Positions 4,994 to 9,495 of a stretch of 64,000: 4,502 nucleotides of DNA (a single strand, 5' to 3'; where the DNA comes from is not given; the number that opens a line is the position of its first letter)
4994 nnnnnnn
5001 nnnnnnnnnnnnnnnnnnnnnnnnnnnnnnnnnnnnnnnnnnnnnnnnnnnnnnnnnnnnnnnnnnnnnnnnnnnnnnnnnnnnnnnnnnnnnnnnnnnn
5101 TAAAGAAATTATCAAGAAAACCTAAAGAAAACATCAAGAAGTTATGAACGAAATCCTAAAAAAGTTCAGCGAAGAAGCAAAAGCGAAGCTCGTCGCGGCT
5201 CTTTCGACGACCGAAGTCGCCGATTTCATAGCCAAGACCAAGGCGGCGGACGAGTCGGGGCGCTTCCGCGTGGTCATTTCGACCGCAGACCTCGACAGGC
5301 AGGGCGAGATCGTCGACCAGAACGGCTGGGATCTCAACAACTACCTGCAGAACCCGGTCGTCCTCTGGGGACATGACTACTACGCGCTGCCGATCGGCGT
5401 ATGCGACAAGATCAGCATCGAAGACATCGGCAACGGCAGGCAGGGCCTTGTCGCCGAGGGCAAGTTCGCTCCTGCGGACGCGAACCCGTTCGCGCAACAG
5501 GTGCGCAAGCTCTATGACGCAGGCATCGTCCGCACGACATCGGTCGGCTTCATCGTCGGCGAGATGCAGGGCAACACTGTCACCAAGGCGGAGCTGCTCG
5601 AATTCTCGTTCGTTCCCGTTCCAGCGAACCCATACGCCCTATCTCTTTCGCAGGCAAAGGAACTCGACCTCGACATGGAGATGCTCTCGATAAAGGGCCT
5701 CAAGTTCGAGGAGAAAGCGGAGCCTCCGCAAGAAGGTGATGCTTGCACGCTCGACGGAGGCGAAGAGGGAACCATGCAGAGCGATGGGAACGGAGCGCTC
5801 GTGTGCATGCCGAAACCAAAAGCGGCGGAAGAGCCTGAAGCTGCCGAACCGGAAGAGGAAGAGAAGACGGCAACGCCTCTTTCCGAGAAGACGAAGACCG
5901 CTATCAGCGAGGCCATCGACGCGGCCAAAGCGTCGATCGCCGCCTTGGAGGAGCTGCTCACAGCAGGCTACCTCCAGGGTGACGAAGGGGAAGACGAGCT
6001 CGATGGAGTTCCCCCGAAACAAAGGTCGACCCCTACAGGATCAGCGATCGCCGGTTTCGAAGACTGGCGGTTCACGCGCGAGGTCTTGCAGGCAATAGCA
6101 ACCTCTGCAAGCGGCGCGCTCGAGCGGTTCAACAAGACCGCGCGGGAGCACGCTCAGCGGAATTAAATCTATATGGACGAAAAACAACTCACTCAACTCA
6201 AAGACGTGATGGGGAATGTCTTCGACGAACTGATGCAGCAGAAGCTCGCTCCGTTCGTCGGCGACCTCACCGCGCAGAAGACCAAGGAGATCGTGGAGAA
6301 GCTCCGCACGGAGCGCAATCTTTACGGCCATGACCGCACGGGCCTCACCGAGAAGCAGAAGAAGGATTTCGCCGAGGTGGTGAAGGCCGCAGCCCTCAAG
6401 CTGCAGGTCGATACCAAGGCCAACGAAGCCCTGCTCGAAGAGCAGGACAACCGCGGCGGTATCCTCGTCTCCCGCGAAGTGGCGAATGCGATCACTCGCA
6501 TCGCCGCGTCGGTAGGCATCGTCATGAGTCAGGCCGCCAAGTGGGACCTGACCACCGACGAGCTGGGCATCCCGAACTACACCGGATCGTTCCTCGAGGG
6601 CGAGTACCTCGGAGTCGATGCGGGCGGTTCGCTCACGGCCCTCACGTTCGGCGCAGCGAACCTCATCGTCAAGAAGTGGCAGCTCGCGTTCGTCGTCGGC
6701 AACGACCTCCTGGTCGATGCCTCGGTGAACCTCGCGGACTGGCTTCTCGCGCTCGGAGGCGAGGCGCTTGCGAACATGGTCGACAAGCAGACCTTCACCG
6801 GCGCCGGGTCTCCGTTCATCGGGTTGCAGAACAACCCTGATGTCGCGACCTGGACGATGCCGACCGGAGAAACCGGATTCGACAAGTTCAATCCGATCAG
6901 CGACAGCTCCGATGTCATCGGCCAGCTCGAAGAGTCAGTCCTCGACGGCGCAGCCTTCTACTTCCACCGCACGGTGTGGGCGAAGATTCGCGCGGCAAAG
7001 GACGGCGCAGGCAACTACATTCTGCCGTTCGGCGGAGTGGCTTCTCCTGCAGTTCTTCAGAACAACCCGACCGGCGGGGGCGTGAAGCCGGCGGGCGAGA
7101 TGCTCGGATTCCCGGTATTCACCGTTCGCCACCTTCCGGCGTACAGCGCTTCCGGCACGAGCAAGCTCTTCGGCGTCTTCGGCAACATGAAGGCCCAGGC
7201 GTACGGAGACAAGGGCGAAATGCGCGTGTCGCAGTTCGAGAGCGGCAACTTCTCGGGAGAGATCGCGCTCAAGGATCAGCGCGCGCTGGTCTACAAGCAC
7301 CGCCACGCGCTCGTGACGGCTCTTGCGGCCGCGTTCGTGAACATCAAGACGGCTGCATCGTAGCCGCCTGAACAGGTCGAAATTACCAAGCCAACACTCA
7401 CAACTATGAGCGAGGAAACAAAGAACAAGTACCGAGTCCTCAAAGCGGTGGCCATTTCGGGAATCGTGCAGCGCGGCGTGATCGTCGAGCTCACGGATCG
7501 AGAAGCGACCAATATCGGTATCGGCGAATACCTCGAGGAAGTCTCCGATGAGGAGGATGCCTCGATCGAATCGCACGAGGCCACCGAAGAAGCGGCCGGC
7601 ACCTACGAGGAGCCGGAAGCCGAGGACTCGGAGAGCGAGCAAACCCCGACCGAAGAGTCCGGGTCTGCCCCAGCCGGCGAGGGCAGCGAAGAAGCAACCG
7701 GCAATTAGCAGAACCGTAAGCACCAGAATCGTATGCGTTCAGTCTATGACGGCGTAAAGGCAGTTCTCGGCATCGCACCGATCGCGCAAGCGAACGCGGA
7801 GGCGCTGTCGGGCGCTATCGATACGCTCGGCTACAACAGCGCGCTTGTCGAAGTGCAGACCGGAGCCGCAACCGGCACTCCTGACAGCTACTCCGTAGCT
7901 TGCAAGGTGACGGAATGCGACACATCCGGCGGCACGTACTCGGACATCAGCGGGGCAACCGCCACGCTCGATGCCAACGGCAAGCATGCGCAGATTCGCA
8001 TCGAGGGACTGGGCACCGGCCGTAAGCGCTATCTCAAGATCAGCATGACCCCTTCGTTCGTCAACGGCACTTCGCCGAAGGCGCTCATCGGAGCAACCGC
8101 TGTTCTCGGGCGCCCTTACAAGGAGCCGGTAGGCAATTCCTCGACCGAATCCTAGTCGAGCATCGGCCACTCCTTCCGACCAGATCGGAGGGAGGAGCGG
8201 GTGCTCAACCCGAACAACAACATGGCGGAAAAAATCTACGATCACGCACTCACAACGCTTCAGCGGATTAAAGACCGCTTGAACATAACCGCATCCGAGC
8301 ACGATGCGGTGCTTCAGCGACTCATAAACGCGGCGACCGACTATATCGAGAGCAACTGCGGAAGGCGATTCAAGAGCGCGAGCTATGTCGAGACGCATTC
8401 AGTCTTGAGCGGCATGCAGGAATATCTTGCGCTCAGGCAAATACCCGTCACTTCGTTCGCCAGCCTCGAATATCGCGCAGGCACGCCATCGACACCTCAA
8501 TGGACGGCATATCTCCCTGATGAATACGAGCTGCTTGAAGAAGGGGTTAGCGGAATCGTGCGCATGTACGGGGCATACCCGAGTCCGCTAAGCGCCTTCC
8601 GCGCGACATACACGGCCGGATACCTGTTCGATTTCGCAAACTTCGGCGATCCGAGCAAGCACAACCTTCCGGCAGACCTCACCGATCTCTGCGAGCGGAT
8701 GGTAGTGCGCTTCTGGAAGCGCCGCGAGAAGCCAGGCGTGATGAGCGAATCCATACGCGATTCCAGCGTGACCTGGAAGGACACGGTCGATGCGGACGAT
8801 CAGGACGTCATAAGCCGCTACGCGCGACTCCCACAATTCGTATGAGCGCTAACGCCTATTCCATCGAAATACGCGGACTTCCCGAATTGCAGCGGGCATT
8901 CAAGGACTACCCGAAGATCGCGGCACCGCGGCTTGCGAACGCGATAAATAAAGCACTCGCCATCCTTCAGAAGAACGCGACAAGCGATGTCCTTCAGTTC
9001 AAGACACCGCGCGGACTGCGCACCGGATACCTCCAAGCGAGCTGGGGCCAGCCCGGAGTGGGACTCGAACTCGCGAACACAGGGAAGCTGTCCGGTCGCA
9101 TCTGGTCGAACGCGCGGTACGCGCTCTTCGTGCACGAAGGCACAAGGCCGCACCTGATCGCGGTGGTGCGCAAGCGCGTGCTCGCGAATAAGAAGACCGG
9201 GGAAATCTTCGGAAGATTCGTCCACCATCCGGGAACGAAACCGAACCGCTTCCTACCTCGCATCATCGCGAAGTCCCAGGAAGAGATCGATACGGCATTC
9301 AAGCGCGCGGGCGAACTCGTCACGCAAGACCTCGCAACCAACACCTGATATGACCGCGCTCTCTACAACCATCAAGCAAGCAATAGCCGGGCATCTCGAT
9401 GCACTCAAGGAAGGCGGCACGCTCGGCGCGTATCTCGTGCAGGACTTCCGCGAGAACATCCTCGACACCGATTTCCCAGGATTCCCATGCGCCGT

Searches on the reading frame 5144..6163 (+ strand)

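Call 25: search_protein_families(library=phrogs, proteins=[window:5144-6163:+], max_evalue=0.001)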
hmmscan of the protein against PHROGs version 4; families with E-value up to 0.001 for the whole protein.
window:5144-6163:+ (340 aa): 8 families
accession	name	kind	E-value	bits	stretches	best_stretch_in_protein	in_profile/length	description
phrog_80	-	head and packaging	3.7e-23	83.6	1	18-278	212-441/607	head maturation protease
phrog_11321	-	unknown function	1.7e-18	68.2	1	42-174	4-143/327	-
phrog_617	-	head and packaging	3.6e-18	66.8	1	31-274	18-223/626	major head protein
phrog_2753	-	head and packaging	3.7e-07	31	1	33-255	17-229/333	head maturation protease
phrog_3244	-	head and packaging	5.7e-07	30.5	1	69-271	69-274/326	head maturation protease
phrog_7015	-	head and packaging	1.2e-06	29.2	1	29-203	6-167/240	head maturation protease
phrog_4523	-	head and packaging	6.2e-06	26.2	1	77-262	78-244/644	major head and protease protein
phrog_1028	-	head and packaging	0.00066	20.2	0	46-70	47-71/591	head maturation protease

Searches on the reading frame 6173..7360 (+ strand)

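Call 25: search_protein_families(library=phrogs, proteins=[window:6173-7360:+], max_evalue=0.001)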
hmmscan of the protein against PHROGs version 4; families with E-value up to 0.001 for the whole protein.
window:6173-7360:+ (396 aa): 2 families
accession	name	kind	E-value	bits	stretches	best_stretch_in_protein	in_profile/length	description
phrog_10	-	head and packaging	7.9e-21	75.7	1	37-395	314-637/752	major head protein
phrog_617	-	head and packaging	5.8e-05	23.2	1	77-285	329-538/626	major head protein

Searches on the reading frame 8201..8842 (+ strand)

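Call 25: search_protein_families(library=phrogs, proteins=[window:8201-8842:+], max_evalue=0.001)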
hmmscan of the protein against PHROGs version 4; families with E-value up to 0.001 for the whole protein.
window:8201-8842:+ (214 aa): 5 families
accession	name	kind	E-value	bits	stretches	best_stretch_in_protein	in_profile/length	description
phrog_442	-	connector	1.1e-29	104.5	1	14-213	84-266/270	head-tail adaptor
phrog_132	-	connector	5e-09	37.2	0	18-56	11-48/124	head-tail adaptor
phrog_1161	-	connector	8.3e-07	30.3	0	22-62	5-47/106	head-tail adaptor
phrog_40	-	connector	9.9e-07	29.4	1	16-59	40-83/201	head-tail adaptor Ad1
phrog_749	-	unknown function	4e-05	24.7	1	18-64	8-53/99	-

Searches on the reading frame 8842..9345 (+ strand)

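Call 25: search_protein_families(library=phrogs, proteins=[window:8842-9345:+], max_evalue=0.001)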
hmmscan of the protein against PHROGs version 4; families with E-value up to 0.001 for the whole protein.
window:8842-9345:+ (168 aa): 2 families
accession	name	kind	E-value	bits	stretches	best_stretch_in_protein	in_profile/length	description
phrog_5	-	connector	2.6e-15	57.9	1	1-156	86-204/239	tail completion or Neck1 protein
phrog_27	-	connector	0.00014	22.9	1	2-92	7-91/199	tail completion or Neck1 protein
